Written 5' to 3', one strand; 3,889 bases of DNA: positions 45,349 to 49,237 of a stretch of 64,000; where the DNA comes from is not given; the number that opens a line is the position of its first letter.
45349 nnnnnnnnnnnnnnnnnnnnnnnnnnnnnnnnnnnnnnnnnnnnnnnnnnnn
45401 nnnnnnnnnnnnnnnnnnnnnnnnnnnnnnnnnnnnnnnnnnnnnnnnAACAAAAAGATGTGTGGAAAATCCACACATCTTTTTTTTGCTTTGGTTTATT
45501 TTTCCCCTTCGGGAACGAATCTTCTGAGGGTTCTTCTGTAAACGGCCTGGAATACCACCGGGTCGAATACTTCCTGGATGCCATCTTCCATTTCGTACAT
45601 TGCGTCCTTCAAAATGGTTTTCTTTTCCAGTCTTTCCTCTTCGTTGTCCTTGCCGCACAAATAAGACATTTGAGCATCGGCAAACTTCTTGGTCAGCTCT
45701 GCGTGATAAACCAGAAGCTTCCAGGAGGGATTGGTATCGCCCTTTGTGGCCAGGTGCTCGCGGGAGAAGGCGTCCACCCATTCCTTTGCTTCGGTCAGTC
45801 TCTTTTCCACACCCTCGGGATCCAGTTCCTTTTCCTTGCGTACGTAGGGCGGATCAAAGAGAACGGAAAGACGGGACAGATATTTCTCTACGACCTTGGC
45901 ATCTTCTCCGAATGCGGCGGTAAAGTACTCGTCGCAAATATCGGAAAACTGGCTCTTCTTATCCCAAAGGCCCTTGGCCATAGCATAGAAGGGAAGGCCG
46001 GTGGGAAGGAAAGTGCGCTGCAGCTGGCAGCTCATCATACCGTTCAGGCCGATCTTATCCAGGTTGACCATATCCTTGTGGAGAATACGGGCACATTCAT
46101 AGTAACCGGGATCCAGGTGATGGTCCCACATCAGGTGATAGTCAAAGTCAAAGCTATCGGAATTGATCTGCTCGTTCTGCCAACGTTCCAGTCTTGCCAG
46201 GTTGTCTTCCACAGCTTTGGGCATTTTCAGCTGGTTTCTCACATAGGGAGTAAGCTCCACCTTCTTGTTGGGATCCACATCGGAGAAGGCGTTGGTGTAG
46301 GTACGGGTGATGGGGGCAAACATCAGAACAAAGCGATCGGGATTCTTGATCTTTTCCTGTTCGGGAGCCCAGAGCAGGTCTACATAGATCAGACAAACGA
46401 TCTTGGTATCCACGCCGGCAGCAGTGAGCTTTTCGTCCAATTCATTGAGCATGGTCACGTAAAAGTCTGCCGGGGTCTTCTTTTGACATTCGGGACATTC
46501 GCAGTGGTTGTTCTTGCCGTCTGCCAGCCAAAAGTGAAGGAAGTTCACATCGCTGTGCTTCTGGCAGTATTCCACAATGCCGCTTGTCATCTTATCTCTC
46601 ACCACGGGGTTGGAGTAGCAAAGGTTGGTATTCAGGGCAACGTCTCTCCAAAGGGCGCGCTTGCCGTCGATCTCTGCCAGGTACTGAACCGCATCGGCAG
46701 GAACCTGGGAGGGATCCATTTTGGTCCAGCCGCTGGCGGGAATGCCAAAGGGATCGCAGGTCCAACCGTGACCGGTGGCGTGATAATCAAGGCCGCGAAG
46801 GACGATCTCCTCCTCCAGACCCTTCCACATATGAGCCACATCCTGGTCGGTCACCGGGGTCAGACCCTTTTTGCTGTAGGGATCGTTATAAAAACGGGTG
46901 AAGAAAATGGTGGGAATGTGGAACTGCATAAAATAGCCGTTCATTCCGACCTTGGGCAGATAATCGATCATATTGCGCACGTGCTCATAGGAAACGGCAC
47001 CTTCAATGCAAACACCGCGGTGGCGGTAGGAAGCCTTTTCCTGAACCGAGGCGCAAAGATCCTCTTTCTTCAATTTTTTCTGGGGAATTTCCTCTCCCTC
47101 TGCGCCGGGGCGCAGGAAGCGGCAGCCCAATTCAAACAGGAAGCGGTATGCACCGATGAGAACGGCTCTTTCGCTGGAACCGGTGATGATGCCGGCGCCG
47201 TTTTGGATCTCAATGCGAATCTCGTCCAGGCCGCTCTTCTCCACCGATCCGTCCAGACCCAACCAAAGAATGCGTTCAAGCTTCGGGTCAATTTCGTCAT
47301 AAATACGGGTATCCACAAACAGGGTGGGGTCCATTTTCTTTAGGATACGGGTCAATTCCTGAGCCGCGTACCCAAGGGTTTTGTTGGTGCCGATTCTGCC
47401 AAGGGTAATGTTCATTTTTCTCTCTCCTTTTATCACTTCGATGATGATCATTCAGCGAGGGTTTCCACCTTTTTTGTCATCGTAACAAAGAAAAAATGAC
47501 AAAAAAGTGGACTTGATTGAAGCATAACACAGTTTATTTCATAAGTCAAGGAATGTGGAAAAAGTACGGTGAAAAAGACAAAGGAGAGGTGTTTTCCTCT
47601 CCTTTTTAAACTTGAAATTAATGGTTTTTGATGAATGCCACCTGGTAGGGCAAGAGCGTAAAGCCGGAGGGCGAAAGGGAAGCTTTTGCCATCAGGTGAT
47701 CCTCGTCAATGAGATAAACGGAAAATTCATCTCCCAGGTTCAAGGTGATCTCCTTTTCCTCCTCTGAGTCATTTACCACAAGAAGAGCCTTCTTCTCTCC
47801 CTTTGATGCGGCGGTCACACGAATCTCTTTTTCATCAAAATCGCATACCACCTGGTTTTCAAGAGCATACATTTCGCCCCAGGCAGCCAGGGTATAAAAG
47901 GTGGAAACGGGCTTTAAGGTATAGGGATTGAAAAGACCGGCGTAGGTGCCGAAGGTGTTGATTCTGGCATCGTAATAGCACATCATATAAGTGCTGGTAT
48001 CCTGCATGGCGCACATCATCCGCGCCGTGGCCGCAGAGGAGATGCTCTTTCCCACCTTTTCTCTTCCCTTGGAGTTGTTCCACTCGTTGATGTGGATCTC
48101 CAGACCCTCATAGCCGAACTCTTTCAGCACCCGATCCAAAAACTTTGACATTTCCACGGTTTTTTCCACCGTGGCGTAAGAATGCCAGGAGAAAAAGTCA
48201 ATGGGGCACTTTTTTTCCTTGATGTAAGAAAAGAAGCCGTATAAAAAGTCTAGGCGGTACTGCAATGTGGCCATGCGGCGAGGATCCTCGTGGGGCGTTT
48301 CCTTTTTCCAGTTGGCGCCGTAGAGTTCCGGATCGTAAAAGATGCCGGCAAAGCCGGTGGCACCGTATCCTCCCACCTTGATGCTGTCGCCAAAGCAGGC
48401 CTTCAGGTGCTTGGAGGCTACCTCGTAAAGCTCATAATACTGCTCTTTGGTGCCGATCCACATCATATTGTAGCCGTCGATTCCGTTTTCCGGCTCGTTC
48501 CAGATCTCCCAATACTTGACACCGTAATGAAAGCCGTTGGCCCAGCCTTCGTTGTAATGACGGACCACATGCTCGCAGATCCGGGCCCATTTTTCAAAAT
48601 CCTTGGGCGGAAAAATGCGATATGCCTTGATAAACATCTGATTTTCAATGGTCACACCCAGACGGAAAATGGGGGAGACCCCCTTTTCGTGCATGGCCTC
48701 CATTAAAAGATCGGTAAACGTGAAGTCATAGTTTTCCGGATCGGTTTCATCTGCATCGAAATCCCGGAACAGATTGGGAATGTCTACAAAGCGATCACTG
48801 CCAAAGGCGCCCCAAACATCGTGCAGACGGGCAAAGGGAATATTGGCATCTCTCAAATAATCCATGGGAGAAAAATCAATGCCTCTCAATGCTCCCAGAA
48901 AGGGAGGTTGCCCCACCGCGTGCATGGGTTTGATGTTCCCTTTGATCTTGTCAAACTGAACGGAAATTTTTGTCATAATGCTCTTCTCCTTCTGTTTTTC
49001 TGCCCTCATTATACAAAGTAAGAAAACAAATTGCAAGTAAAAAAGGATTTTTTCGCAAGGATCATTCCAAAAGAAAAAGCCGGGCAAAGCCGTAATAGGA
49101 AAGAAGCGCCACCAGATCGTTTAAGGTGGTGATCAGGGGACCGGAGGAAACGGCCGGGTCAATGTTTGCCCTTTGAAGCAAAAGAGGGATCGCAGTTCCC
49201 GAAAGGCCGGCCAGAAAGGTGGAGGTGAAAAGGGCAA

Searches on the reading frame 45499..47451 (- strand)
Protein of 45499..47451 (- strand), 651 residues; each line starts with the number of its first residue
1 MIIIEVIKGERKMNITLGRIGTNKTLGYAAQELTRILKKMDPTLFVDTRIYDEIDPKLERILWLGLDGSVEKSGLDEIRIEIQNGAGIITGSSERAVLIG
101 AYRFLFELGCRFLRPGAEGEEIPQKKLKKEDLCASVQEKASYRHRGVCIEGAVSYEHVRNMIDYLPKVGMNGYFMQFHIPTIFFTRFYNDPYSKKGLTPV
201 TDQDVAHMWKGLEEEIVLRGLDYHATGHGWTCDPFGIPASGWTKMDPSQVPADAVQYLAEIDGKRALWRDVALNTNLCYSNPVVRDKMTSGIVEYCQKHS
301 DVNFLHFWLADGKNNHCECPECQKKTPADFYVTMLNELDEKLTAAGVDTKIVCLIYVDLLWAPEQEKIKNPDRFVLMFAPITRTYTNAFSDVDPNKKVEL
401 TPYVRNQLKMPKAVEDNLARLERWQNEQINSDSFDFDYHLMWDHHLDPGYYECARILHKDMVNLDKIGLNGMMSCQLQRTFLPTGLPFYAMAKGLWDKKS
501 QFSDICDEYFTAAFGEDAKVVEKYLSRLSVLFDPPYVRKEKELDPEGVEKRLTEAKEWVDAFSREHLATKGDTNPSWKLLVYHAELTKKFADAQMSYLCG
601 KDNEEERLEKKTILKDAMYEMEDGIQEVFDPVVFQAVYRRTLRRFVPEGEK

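Call 74: search_protein_families(library=pfam, proteins=[window:45499-47451:-], max_evalue=0.00001)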
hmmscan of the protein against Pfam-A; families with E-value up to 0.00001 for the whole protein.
window:45499-47451:- (651 aa): 1 family
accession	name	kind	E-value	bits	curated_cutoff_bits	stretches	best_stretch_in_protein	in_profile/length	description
PF16126.11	DUF4838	-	4.4e-12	46.2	26.6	1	245-525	69-324/325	Domain of unknown function (DUF4838)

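Call 86: find_homologous_proteins(query=window:45499-47451:-, max_evalue=1e-50)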
Query window:45499-47451:- (651 aa): 2952 proteins with E <= 1e-50 among 8000 candidates; the best 120 are listed.
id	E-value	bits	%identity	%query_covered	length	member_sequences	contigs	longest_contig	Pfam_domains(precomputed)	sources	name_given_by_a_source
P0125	0.0e+0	1539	100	100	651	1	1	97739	PF16126.12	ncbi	-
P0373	0.0e+0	1038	68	98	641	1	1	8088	PF16126.12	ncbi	-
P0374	2.1e-297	1006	67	97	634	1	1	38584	PF16126.12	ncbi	-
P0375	1.5e-285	967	65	97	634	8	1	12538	PF16126.12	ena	-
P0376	1.3e-284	964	64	97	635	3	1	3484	PF16126.12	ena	-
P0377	7.2e-282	955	64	97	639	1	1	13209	PF16126.12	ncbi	-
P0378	4.3e-280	949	64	97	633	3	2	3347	PF16126.12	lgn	-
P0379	1.3e-278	944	63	97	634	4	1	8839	PF16126.12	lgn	-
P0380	1.7e-278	944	64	97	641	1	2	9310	-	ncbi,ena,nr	ncbi:MAG: DUF4838 domain-containing protein [Clostridia bacterium]|nr:DUF4838 domain-containing prot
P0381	2.3e-275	933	63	97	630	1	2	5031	PF16126.12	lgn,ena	-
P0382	4.4e-275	932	63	97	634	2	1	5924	PF16126.12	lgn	-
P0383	1.2e-272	924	62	97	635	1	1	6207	PF16126.12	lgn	-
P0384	1.1e-270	918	62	96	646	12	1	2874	PF16126.12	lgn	-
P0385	7.9e-270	915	60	97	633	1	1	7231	PF16126.12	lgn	-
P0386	2.4e-268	910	61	97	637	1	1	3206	PF16126.12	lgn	-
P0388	2.5e-265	900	63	96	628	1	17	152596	PF16126.12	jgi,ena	-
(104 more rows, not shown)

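Call 87: find_encoding_contigs(protein=P0374, flank=4000, max_places=1)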
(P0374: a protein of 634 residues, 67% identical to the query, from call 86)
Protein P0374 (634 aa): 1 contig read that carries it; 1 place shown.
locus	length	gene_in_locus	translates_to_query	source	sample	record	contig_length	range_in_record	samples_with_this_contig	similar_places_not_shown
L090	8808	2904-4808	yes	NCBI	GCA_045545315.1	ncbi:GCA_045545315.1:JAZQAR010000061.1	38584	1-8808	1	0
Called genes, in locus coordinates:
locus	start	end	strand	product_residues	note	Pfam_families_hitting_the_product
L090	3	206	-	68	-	?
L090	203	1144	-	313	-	PF00849:PseudoU_synth_2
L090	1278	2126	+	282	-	PF03419:Peptidase_U4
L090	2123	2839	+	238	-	PF04542:Sigma70_r2, PF04545:Sigma70_r4, PF01381:HTH_3 (weak)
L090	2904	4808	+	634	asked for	PF16126:DUF4838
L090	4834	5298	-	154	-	PF00293:NUDIX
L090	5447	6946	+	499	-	PF08903:DUF1846, PF20921:DUF1846_C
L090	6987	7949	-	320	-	PF00356:LacI, PF00532:Peripla_BP_1, PF13377:Peripla_BP_3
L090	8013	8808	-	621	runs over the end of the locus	PF07944:Beta-AFase-like_GH127_cat, PF20736:Glyco_hydro127M (weak)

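Call 88: find_encoding_contigs(protein=P0373, flank=4000, max_places=1)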
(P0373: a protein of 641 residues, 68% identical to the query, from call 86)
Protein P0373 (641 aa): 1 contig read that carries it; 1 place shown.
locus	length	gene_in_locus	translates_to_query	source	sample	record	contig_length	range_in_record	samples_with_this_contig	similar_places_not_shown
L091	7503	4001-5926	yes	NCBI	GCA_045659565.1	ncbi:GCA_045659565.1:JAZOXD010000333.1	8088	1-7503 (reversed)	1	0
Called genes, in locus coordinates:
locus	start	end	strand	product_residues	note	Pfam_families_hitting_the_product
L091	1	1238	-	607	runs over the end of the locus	?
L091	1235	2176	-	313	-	PF00849:PseudoU_synth_2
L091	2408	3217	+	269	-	PF03419:Peptidase_U4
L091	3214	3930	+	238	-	PF04542:Sigma70_r2, PF04545:Sigma70_r4, PF01381:HTH_3 (weak)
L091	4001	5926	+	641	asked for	PF16126:DUF4838 (faint)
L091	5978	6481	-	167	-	PF00293:NUDIX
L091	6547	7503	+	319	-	?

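Call 89: find_encoding_contigs(protein=P0388, flank=4000, max_places=1)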
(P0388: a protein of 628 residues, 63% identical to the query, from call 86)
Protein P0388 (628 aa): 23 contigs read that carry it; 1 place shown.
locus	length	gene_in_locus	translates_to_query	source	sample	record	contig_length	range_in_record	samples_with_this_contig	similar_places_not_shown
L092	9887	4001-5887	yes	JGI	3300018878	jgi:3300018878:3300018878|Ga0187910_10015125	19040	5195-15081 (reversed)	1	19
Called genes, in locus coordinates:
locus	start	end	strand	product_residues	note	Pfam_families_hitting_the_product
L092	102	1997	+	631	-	PF16126:DUF4838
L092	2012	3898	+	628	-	PF16126:DUF4838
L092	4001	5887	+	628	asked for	PF16126:DUF4838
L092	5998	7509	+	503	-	-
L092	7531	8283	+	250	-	PF03372:Exo_endo_phos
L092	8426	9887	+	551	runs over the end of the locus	PF01938:TRAM, PF05958:tRNA_U5-meth_tr, PF03602:Cons_hypoth95, PF05175:MTS (weak), PF09445:Methyltransf_15 (weak), PF13649:Methyltransf_25, PF13847:Methyltransf_31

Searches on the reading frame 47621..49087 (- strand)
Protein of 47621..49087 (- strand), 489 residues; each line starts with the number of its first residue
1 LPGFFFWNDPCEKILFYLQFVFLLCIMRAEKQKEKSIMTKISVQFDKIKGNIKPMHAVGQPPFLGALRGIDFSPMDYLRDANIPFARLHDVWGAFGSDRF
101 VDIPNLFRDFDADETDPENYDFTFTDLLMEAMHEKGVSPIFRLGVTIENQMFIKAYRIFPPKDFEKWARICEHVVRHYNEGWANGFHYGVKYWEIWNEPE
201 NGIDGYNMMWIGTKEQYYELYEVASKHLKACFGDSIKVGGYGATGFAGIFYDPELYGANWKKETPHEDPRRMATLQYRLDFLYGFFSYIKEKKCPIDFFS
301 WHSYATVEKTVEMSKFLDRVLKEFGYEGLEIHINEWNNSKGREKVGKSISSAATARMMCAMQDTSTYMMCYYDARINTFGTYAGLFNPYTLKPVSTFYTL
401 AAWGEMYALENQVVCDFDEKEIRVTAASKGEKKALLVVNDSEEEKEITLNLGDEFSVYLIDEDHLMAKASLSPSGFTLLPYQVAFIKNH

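Call 74: search_protein_families(library=pfam, proteins=[window:47621-49087:-], max_evalue=0.00001)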
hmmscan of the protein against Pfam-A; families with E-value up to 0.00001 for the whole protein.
window:47621-49087:- (489 aa): 1 family
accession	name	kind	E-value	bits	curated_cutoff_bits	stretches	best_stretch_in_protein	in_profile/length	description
PF01229.23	Glyco_hydro_39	-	2.9e-15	56.5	26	1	118-362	72-299/472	Glycosyl hydrolases family 39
